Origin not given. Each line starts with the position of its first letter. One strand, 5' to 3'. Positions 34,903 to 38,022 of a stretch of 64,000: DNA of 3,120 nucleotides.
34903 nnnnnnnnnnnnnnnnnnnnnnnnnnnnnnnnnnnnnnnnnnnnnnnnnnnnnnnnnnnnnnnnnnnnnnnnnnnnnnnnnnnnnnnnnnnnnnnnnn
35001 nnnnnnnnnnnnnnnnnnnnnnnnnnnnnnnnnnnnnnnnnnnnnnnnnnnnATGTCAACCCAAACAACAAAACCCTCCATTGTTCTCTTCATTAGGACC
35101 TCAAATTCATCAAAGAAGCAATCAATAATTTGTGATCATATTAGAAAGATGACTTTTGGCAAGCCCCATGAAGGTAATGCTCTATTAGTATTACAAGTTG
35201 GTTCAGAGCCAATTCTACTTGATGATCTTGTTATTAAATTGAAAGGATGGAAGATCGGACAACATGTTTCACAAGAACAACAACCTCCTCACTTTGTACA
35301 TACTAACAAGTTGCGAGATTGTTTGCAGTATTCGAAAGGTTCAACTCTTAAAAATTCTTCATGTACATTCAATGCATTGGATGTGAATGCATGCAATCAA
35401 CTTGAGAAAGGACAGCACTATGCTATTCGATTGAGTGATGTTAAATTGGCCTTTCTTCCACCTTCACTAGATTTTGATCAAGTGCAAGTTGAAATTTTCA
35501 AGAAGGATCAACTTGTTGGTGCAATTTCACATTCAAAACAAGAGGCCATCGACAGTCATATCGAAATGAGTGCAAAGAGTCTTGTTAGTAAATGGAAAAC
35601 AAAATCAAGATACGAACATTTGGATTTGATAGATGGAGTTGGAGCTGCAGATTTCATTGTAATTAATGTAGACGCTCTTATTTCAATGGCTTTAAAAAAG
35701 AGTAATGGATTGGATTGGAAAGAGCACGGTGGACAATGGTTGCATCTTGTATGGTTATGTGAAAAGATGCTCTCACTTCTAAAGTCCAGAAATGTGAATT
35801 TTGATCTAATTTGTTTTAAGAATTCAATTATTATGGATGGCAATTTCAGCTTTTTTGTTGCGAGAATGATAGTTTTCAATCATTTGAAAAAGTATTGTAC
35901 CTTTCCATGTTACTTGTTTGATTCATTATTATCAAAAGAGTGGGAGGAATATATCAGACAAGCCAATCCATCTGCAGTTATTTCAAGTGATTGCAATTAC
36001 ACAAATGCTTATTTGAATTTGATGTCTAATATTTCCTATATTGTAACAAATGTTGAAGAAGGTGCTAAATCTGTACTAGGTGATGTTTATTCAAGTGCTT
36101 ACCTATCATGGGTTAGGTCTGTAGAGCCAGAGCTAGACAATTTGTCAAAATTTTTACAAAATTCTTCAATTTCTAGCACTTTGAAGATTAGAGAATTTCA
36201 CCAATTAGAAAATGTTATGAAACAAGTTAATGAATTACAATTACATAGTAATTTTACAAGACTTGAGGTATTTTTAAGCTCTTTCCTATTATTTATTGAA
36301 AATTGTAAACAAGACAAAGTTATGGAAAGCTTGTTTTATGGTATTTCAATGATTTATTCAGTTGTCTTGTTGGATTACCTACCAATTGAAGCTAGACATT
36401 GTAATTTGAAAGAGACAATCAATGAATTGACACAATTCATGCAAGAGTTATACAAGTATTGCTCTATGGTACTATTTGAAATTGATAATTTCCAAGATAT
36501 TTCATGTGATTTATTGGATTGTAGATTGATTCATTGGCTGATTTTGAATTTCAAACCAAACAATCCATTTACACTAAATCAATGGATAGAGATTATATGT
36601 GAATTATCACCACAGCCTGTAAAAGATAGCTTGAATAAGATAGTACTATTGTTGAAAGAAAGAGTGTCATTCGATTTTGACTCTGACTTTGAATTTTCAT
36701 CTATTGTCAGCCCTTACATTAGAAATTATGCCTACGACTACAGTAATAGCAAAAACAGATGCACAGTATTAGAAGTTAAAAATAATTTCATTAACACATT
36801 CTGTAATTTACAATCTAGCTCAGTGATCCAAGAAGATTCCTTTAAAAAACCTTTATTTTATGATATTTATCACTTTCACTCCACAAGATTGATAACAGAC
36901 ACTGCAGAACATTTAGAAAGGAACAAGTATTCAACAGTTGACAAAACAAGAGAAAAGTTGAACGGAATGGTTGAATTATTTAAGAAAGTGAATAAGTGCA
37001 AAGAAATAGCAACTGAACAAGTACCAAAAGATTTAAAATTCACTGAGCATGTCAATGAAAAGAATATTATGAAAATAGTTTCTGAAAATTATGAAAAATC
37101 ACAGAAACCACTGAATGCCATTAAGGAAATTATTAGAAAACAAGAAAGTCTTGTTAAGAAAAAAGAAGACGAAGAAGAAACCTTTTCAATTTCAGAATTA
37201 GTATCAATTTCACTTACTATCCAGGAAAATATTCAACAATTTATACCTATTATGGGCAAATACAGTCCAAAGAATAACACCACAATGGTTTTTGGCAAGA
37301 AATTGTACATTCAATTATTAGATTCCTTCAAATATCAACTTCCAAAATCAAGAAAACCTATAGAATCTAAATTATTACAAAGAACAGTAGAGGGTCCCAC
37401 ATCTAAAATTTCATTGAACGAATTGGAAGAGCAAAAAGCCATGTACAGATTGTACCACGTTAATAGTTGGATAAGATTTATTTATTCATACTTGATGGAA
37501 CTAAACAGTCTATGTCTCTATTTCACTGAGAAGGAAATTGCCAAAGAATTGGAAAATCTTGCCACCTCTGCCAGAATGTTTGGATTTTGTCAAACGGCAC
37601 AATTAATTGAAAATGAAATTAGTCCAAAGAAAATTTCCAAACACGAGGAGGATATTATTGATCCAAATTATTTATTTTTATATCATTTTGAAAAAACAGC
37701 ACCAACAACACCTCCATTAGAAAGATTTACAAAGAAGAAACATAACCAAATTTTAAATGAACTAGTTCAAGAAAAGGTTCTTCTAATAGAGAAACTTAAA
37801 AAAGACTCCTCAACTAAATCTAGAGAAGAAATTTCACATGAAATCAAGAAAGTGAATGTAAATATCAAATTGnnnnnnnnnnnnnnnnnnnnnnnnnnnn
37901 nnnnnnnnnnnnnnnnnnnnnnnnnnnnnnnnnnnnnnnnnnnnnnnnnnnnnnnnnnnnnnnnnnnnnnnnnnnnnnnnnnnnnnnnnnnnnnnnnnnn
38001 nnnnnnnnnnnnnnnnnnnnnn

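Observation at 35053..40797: Ski2-like DExH helicase with a ~900-aa uncharacterised N-terminal region, in one exon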

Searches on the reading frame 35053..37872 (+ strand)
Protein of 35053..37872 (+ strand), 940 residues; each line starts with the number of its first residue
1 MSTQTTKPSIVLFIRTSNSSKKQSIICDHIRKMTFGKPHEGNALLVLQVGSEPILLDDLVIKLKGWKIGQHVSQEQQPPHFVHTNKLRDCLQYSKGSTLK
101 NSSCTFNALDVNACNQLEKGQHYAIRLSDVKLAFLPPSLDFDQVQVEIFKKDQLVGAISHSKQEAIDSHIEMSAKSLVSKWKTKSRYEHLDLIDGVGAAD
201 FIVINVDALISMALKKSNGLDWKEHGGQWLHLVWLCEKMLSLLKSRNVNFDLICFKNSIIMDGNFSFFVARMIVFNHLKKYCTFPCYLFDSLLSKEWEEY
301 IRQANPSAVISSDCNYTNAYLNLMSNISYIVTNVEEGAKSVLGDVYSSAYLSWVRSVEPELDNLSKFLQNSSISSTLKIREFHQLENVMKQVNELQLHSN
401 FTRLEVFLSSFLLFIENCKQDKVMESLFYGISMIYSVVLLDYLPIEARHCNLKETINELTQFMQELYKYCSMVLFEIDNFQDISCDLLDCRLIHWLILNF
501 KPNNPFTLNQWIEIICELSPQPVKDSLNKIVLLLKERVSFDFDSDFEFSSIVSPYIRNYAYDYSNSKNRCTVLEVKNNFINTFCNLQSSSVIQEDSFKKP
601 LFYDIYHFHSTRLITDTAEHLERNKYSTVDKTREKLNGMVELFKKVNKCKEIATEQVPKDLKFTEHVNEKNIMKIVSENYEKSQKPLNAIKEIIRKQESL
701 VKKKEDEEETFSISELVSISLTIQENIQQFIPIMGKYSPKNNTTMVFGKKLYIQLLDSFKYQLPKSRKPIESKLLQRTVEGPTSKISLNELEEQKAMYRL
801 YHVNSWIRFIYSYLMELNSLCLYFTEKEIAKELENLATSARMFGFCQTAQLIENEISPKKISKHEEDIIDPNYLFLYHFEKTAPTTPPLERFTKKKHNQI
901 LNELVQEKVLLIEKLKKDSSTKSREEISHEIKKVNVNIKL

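Call 7: search_protein_families(library=pfam, proteins=[window:35053-37852:+], max_evalue=10)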
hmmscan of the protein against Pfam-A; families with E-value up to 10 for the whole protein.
window:35053-37852:+ (933 aa): 2 families
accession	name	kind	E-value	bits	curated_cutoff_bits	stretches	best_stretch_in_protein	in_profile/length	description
PF18125.6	RlmM_FDX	-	0.054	14.4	22.2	1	826-849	13-36/71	RlmM ferredoxin-like domain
PF16036.10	Chalcone_3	-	0.28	11.7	27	1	644-735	44-138/165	Chalcone isomerase-like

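Call 27: search_protein_representatives(protein=window:35053-37852:+)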
Query: 933 residues. Proteins with E-value up to 0.001 (for the whole library): 47; up to 1e-10: 5; up to 1e-30: 3. The best 47 are listed.
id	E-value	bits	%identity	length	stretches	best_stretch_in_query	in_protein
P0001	0.0e+00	2090.8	100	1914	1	1-933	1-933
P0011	2.7e-111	389.7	36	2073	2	174-733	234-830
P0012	6.3e-32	127.1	30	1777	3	186-704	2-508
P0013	4.3e-15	71.4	28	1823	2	184-351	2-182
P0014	2.1e-12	62.5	26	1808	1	185-499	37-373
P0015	7.4e-09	50.8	34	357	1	185-314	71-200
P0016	9.2e-09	50.5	38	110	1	185-256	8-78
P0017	1.1e-08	50.3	36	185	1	183-318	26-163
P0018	1.8e-08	49.5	34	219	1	178-310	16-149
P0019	2.1e-08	49.3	35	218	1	188-298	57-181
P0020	3.5e-08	48.6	33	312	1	174-314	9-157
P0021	2.6e-07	45.7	31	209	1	178-312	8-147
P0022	4.5e-07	44.9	28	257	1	183-351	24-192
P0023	6.4e-07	44.4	32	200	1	202-316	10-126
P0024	1.9e-06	42.8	36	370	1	188-284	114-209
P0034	3.7e-05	38.6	27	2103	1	183-311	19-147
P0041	8.5e-05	37.4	31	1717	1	178-317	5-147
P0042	8.8e-05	37.3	31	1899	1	190-314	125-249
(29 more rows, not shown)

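Call 28: search_protein_families(library=pfam, proteins=[P0011, P0012, P0013, P0014, P0015, P0017, P0018, P0020], max_evalue=0.01)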
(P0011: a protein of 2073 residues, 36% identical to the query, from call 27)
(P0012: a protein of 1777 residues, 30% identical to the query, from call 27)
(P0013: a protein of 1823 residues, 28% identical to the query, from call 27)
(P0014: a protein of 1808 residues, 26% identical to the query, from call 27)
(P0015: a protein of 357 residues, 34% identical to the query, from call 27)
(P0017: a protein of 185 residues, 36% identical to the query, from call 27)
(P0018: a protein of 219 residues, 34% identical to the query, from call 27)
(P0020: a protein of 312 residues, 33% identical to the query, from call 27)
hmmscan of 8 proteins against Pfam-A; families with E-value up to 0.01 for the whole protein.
P0011 (2073 aa): 3 families
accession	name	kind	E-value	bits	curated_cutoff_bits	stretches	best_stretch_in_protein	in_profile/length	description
PF00270.35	DEAD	-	3.7e-24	85.8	26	1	1082-1241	3-165/167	DEAD/DEAH box helicase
PF04851.21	ResIII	-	1.2e-11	45.3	22.5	1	1076-1237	20-162/164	Type III restriction enzyme, res subunit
PF00271.37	Helicase_C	-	8.2e-07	29.7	23.5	1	1470-1552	27-110/110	Helicase conserved C-terminal domain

P0012 (1777 aa): 3 families
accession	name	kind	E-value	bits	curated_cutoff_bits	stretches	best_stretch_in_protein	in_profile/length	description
PF00270.35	DEAD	-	4.7e-24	85.4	26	1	700-857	3-165/167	DEAD/DEAH box helicase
PF04851.21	ResIII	-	9.1e-13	48.9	22.5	1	698-853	5-162/164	Type III restriction enzyme, res subunit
PF00271.37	Helicase_C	-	1.7e-08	35.1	23.5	1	1083-1179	14-110/110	Helicase conserved C-terminal domain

P0013 (1823 aa): 6 families
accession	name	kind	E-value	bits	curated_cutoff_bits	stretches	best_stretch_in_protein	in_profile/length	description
PF00270.35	DEAD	-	4.8e-27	95.2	26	1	816-972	3-166/167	DEAD/DEAH box helicase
PF04851.21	ResIII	-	4.6e-18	66.1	22.5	1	815-967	6-162/164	Type III restriction enzyme, res subunit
PF00271.37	Helicase_C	-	2.5e-08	34.6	23.5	1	1189-1276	22-110/110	Helicase conserved C-terminal domain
PF22527.2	DEXQc_Suv3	-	3e-07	30.5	27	1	832-966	18-131/154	DEXQ-box helicase domain of Suv3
PF23002.2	PIN-like_DDX60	-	3.4e-06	27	27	1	17-140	31-141/225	ATP-dependent RNA helicase DDX60, PIN-like domain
PF13401.12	AAA_22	-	0.00015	22.5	27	1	827-955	5-107/130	AAA domain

P0014 (1808 aa): 6 families
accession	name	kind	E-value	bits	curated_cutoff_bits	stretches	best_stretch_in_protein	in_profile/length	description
PF00270.35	DEAD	-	3.5e-25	89.1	26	1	829-990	2-163/167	DEAD/DEAH box helicase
PF04851.21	ResIII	-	2.8e-14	53.8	22.5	1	829-987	6-162/164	Type III restriction enzyme, res subunit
PF23002.2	PIN-like_DDX60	-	1.1e-09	38.4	27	1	38-138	18-113/225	ATP-dependent RNA helicase DDX60, PIN-like domain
PF00271.37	Helicase_C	-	2.2e-07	31.5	23.5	1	1237-1312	36-110/110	Helicase conserved C-terminal domain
PF18766.7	SWI2_SNF2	-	0.0015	18.6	26.7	1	850-971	27-138/221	SWI2/SNF2 ATPase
PF13401.12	AAA_22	-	0.0093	16.7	27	0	841-976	5-108/130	AAA domain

P0015 (357 aa): 1 family
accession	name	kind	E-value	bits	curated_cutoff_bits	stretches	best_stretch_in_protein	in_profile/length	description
PF23002.2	PIN-like_DDX60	-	2.2e-21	76.7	27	1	74-253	20-195/225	ATP-dependent RNA helicase DDX60, PIN-like domain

P0017 (185 aa): 1 family
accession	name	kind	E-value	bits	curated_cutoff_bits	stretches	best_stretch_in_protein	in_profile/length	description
PF23002.2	PIN-like_DDX60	-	2.7e-20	73.2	27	1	31-152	20-136/225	ATP-dependent RNA helicase DDX60, PIN-like domain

P0018 (219 aa): 1 family
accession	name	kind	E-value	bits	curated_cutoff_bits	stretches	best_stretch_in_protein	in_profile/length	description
PF23002.2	PIN-like_DDX60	-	3.1e-18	66.4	27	1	26-152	20-142/225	ATP-dependent RNA helicase DDX60, PIN-like domain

P0020 (312 aa): 1 family
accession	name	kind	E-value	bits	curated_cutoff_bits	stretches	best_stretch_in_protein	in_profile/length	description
PF23002.2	PIN-like_DDX60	-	1.4e-20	74.1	27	1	21-156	18-142/225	ATP-dependent RNA helicase DDX60, PIN-like domain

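Call 37: list_cluster_members(proteins=[P0011, P0012, P0013, P0014, P0003, P0002, P0041, P0042, P0034])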
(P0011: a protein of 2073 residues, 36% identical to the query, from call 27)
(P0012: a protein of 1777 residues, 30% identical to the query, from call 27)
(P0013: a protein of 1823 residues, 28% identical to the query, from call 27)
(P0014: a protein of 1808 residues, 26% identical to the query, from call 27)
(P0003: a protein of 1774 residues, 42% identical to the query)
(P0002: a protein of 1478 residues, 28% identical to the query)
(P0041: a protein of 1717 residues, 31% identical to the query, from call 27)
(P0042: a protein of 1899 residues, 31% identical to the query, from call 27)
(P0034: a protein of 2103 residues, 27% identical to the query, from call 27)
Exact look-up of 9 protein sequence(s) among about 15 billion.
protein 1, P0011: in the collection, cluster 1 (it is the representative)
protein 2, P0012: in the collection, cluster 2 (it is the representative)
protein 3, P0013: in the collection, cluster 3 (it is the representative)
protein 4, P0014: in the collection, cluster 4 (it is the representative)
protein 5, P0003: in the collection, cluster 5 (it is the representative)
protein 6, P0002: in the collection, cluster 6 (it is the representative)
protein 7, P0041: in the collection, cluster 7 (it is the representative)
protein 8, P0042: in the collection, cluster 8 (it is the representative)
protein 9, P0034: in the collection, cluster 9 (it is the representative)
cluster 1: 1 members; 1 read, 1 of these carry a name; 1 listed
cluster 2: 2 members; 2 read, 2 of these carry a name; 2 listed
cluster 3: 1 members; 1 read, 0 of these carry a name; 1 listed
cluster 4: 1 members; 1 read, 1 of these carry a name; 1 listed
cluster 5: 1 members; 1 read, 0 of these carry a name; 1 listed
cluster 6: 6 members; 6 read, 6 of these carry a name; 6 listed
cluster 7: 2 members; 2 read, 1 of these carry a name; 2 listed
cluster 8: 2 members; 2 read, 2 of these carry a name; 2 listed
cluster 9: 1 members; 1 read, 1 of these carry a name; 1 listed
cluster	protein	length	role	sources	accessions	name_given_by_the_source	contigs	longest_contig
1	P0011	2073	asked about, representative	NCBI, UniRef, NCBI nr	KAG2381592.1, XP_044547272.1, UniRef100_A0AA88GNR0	hypothetical protein C9374_005976 [Naegleria lovaniensis] | Uncharacterized protein n=1 Tax=Naegleria lovaniensis TaxID=51637 RepID=A0AA88GNR0_NAELO | uncharacterized protein C9374_005976 [Naegleria lovaniensis]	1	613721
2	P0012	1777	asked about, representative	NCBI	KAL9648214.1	hypothetical protein ABK040_009218 [Willaertia magna]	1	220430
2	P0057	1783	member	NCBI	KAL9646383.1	hypothetical protein ABK040_014534 [Willaertia magna]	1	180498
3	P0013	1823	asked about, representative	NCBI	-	-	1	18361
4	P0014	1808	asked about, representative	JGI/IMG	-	hypothetical protein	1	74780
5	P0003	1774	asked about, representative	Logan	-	-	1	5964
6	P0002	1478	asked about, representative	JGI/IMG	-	superfamily II RNA helicase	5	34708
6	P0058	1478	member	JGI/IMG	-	superfamily II RNA helicase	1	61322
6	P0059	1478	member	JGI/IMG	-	superfamily II RNA helicase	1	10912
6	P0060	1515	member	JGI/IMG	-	superfamily II RNA helicase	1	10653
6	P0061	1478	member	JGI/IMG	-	superfamily II RNA helicase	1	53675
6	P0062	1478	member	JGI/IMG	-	superfamily II RNA helicase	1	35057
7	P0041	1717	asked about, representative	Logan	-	-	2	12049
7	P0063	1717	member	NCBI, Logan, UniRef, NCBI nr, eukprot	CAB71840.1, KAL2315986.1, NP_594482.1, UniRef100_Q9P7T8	DEAD/DEAH box helicase [Schizosaccharomyces pombe] | Uncharacterized helicase C694.02 n=2 Tax=Schizosaccharomyces pombe TaxID=4896 ... | NP_594482.1 DEAD/DEAH box helicase [Schizosaccharomyces pombe]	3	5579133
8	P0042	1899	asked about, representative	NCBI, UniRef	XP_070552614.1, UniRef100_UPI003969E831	probable ATP-dependent RNA helicase DDX60 isoform X2 [Ptychodera flava] | probable ATP-dependent RNA helicase DDX60 isoform X2 n=1 Tax=Ptychodera flava TaxID=63121 ...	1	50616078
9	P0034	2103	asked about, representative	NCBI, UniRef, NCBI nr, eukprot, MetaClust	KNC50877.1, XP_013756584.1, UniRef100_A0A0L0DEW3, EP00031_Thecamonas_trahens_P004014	DEAD/DEAH box helicase [Thecamonas trahens ATCC 50062] | DEAD/DEAH box helicase n=1 Tax=Thecamonas trahens ATCC 50062 TaxID=461836 ... | XP_013756584.1 DEAD/DEAH box helicase [Thecamonas trahens ATCC 50062]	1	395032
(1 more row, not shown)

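Call 53: predict_structure(alignment_id=A2)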
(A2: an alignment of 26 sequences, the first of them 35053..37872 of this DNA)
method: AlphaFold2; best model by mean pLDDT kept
length: 940 residues; sequences in the alignment: 26
mean_pLDDT: 65.6   pTM: 0.48
mean pLDDT of the five models: 65.6, 64.6, 62.8, 62.6, 59.2
residues with pLDDT >= 90: 81; 70-90: 300; 50-70: 349; < 50: 210
segments of 3 or more residues with pLDDT < 50: 1-27, 70-74, 93-114, 154-160, 372-377, 554-558, 560-625, 647-679, 780-783, 883-894, 933-940
pLDDT, mean of each block of 10 residues (from residue 1): 33 38 46 52 61 60 65 52 67 43 38 52 65 58 66 49 59 64 66 69 91 74 87 90 87 78 79 90 89 81 86 62 59 77 67 59 60 46 74 73 86 90 90 90 75 85 91 78 76 87 79 89 89 88 75 49 45 41 45 35 39 44 50 67 53 36 37 46 56 63 55 55 63 58 61 65 72 72 64 79 79 79 78 87 84 79 69 69 45 51 61 58 53 43
secondary structure, 60 per line:
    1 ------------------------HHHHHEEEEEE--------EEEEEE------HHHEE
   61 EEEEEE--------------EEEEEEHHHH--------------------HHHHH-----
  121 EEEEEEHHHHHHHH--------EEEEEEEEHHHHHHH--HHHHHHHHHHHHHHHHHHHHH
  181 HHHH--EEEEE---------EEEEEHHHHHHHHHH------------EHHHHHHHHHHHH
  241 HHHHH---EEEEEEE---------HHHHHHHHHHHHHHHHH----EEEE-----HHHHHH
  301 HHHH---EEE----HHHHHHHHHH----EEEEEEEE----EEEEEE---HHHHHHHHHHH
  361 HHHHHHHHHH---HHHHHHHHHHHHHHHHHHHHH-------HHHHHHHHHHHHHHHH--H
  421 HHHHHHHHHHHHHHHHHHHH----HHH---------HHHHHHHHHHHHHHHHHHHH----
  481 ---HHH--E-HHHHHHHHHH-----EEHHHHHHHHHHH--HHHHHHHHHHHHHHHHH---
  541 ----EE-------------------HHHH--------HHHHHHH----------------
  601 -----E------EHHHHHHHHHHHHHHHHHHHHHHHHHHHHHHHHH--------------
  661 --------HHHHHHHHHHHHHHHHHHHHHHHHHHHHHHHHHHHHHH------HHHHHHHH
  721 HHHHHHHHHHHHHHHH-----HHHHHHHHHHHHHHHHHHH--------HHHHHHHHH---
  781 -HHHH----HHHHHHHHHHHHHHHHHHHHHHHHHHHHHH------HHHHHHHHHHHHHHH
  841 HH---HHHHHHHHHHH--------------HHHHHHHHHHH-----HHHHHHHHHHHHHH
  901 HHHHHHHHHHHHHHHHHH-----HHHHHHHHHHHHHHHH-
elements in order (helices of 4 or more, strands of 3 or more residues): H25-29 E30-35 E44-49 E59-66 E81-86 H87-90 H111-115 E121-126 H127-134 E143-150 H151-157 H160-184 E187-191 E201-205 H206-215 H229-245 E249-255 H265-281 E286-289 H295-304 E308-310 H315-324 E329-336 E341-346 H350-370 H374-394 H402-417 H420-440 H457-476 H491-500 H508-518 H521-537 H566-569 H578-584 H614-646 H669-706 H713-736 H742-760 H769-777 H782-785 H790-819 H826-842 H846-856 H871-881 H887-918 H924-939

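Call 66: search_solved_structures(query=A4, max_evalue=1, show_alignments=2)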
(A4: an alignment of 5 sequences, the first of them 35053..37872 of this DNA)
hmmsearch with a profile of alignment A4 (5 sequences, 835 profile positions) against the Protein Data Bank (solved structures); distinct sequences matched with E-value up to 1: 5.
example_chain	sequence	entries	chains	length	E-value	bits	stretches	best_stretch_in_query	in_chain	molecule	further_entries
7ase_f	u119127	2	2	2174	8e-06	27.9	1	26-176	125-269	kDDX60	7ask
4c12_A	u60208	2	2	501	0.038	15.7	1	93-170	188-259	UDP-N-ACETYLMURAMOYL-L-ALANYL-D-GLUTAMATE--L-LYSINE LIGASE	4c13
7usc_E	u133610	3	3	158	0.19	13.4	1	447-545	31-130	Abl interactor 2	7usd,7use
3p8c_F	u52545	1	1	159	0.19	13.4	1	447-545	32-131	Abl interactor 2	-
2zqm_A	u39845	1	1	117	0.79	11.4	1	491-591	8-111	Prefoldin beta subunit 1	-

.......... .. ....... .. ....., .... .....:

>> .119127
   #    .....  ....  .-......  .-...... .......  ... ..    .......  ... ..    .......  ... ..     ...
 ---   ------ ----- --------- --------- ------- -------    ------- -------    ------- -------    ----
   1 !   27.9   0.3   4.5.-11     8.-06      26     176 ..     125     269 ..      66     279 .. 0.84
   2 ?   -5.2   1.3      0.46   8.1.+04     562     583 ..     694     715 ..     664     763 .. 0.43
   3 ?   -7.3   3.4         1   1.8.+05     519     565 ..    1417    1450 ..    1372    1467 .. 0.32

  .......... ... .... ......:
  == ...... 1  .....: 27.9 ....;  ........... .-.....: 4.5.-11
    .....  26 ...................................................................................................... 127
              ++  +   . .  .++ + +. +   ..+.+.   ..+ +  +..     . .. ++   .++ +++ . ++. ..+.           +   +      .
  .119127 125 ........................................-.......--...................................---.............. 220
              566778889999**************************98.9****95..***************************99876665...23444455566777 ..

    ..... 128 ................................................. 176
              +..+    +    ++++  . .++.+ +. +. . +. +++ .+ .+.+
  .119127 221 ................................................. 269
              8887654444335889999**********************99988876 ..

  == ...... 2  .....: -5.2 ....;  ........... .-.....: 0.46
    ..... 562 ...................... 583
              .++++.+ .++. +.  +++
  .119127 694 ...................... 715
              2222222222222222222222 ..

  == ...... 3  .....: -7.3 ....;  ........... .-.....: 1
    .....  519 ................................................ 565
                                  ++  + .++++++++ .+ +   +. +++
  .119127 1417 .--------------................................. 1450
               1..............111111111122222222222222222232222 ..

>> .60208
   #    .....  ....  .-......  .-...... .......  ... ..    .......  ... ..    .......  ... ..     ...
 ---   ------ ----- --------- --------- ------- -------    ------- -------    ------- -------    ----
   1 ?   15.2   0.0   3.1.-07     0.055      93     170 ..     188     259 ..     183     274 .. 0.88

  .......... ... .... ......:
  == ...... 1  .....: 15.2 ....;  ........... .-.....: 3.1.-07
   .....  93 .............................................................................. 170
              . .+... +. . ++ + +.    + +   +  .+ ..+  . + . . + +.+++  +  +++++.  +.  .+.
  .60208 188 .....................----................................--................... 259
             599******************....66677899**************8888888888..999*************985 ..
